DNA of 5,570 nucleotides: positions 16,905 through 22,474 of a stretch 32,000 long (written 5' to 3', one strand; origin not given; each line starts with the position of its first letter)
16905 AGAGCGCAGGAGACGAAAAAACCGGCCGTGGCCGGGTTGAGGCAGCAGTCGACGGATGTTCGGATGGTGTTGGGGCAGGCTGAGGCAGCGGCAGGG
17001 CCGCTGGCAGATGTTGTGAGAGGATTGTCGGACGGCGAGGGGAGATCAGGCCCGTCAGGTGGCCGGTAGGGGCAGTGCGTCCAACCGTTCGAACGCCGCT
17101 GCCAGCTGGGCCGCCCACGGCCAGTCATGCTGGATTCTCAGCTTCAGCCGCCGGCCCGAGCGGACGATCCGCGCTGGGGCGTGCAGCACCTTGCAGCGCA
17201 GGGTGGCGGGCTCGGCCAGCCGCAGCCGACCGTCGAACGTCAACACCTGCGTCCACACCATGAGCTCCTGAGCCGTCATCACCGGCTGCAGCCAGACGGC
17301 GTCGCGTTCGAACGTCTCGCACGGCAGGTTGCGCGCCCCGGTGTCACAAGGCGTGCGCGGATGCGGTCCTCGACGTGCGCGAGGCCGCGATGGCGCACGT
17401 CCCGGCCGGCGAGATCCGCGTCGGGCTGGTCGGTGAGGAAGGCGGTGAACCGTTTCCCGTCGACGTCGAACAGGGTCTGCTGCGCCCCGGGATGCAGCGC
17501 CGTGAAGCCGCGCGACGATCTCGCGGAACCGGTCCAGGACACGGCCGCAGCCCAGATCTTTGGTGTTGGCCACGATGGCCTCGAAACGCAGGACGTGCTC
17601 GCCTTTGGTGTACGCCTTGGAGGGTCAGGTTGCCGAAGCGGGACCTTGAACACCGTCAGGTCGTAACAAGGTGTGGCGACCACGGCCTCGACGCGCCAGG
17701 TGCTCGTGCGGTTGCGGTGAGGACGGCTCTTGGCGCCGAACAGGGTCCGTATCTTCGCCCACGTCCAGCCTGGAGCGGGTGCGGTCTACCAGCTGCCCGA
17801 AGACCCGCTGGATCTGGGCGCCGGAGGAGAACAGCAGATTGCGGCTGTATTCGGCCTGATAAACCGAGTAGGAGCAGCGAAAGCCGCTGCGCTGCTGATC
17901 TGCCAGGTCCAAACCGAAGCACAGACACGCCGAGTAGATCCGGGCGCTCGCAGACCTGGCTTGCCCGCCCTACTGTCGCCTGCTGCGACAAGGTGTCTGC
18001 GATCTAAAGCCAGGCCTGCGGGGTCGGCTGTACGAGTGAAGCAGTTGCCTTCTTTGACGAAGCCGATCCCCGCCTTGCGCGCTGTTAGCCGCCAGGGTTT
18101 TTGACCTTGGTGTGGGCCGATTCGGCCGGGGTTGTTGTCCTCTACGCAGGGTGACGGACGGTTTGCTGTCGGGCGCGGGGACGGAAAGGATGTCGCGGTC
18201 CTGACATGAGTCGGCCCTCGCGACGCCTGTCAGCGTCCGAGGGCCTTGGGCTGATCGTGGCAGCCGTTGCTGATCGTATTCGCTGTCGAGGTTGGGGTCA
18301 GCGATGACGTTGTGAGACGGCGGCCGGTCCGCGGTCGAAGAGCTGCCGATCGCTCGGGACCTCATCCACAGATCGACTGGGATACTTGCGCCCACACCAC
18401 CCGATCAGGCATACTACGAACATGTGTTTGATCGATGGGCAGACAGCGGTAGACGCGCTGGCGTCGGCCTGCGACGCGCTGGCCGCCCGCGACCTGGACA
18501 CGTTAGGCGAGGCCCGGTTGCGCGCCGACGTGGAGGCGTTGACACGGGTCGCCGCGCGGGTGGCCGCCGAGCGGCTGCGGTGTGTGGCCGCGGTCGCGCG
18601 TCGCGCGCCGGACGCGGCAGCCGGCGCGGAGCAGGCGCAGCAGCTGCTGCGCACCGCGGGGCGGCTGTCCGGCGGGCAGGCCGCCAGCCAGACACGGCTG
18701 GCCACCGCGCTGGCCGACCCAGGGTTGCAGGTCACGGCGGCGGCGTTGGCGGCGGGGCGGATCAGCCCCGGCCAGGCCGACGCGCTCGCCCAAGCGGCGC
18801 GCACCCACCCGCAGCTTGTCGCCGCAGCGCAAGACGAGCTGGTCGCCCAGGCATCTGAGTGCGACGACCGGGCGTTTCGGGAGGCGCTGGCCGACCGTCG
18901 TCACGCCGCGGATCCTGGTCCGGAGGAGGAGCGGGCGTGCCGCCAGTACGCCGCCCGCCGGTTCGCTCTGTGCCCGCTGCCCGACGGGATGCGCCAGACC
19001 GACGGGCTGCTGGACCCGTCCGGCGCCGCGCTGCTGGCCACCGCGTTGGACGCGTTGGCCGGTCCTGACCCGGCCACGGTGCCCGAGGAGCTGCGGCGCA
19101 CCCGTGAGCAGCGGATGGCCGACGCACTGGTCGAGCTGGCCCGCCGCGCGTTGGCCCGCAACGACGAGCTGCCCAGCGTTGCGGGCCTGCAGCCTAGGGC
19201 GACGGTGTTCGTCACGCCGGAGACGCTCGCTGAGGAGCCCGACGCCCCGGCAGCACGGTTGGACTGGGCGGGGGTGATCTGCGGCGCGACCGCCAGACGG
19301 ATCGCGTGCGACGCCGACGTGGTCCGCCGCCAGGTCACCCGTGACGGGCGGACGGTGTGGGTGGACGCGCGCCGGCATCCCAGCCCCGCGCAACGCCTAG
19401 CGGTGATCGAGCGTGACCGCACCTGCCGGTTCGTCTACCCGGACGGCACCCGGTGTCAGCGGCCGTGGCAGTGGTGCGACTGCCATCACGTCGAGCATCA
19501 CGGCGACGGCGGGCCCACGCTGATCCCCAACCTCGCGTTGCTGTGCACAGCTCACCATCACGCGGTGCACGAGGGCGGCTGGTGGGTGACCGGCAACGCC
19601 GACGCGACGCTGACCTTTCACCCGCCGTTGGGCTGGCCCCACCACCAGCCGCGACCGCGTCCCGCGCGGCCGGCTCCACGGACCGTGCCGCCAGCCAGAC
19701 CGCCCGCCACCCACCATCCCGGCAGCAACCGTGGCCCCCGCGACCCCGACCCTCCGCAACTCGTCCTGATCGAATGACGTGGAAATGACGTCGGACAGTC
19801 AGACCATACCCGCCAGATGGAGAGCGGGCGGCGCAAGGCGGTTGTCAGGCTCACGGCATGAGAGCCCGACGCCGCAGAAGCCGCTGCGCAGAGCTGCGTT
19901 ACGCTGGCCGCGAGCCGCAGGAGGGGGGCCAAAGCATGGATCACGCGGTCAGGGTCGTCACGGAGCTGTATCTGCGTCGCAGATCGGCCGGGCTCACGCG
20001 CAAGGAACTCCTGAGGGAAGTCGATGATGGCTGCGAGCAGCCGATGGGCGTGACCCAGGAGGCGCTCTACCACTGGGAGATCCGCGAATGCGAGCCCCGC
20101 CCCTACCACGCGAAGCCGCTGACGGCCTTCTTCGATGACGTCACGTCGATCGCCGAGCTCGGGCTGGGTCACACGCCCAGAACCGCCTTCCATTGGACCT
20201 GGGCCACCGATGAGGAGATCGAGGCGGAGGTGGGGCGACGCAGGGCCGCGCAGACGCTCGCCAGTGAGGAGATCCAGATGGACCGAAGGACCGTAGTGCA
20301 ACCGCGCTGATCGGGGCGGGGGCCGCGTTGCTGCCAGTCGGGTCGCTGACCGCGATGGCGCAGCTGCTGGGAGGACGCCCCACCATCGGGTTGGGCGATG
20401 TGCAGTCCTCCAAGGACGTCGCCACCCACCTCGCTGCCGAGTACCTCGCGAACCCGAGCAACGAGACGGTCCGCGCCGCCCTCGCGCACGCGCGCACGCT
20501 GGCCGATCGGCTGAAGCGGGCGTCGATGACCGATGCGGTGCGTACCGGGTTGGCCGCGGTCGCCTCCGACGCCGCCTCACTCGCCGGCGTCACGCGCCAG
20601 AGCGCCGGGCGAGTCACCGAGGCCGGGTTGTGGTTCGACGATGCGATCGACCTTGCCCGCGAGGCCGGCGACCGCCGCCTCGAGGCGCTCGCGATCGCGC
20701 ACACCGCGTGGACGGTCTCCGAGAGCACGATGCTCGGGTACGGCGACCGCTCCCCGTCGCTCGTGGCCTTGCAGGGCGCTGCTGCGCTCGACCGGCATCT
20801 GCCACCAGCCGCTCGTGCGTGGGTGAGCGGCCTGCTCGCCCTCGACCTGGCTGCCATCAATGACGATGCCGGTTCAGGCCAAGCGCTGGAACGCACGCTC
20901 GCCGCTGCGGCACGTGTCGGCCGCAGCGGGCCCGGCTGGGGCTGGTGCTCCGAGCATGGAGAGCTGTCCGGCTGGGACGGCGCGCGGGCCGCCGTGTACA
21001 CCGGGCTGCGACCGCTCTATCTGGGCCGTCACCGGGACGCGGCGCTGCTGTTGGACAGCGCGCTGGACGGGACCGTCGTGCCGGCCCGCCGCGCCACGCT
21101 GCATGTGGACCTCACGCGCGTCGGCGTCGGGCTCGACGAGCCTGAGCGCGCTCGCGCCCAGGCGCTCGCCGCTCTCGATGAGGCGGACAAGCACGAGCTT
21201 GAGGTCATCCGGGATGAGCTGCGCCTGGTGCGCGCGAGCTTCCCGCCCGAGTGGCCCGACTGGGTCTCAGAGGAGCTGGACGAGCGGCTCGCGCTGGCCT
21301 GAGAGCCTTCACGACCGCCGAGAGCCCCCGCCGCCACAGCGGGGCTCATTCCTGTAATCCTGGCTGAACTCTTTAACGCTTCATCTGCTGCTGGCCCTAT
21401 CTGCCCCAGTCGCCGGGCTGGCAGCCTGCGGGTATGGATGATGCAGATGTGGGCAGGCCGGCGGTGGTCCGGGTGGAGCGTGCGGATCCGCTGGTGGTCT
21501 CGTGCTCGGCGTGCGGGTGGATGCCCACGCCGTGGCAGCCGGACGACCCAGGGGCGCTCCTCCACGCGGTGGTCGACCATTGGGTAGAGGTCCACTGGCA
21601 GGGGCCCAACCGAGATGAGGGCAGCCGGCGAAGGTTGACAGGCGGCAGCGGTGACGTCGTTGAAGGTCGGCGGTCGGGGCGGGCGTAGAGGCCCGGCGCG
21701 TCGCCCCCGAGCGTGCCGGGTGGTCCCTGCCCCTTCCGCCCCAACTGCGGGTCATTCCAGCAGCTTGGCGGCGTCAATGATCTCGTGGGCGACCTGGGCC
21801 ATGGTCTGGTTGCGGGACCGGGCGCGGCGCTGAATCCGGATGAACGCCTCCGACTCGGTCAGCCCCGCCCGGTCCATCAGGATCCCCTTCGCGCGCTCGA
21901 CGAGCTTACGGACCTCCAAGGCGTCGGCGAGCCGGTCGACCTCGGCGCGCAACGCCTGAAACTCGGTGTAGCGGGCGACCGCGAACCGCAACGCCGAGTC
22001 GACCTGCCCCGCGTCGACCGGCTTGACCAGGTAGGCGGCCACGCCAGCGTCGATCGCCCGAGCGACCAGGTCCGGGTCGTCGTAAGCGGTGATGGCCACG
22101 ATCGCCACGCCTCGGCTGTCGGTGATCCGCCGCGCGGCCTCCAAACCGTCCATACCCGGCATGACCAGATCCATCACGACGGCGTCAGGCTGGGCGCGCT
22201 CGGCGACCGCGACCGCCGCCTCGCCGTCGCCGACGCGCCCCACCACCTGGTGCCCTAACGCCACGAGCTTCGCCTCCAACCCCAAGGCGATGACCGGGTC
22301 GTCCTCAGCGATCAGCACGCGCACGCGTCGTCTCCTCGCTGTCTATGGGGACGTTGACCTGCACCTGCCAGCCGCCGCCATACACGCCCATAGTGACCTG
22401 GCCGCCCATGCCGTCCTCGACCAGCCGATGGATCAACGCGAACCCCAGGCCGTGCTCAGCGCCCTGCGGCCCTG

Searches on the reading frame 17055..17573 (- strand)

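Call 14: search_protein_families(library=pfam, proteins=[window:17055-17573:-], max_evalue=0.01)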
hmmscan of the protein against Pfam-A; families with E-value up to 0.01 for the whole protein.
window:17055-17573:- (172 aa): 1 family
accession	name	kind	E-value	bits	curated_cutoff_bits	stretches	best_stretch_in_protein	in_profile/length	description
PF13701.12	DDE_Tnp_1_4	-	5.8e-13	48.3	34.7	1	78-168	343-434/435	Transposase DDE domain group 1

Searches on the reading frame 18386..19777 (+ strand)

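Call 13: search_protein_families(library=ncbifam, proteins=[window:18386-19777:+], max_evalue=0.01)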
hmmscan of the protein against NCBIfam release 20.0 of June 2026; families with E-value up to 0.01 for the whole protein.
window:18386-19777:+ (463 aa): 0 families

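Call 14: search_protein_families(library=pfam, proteins=[window:18386-19777:+], max_evalue=0.01)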
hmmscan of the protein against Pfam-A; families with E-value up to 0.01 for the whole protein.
window:18386-19777:+ (463 aa): 1 family
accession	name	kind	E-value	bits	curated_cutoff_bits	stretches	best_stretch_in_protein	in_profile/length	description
PF02720.22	DUF222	-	6.5e-22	78.7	24.4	1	49-344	4-306/306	Domain of unknown function (DUF222)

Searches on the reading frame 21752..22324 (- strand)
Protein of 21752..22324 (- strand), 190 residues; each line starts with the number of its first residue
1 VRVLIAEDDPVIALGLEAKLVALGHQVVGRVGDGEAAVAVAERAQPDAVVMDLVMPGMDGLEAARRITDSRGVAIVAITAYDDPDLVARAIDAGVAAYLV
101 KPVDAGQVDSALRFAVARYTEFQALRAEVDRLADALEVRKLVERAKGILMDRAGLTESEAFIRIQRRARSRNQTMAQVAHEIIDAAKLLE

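Call 30: search_protein_families(library=pfam, proteins=[window:21752-22324:-], max_evalue=0.01)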
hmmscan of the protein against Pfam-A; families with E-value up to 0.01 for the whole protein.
window:21752-22324:- (190 aa): 4 families
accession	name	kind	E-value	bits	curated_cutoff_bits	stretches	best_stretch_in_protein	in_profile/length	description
PF00072.30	Response_reg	-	4.6e-24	85.2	30.2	1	3-112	1-110/111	Response regulator receiver domain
PF03861.19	ANTAR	-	2.9e-18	65.8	27.3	1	131-183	2-54/54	ANTAR domain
PF21332.3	AmiR_N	-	0.00015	22.2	27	1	47-114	42-109/111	AmiR, N-terminal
PF11342.13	DUF3144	-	0.0054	17.5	25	1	101-127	17-43/77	Protein of unknown function (DUF3144)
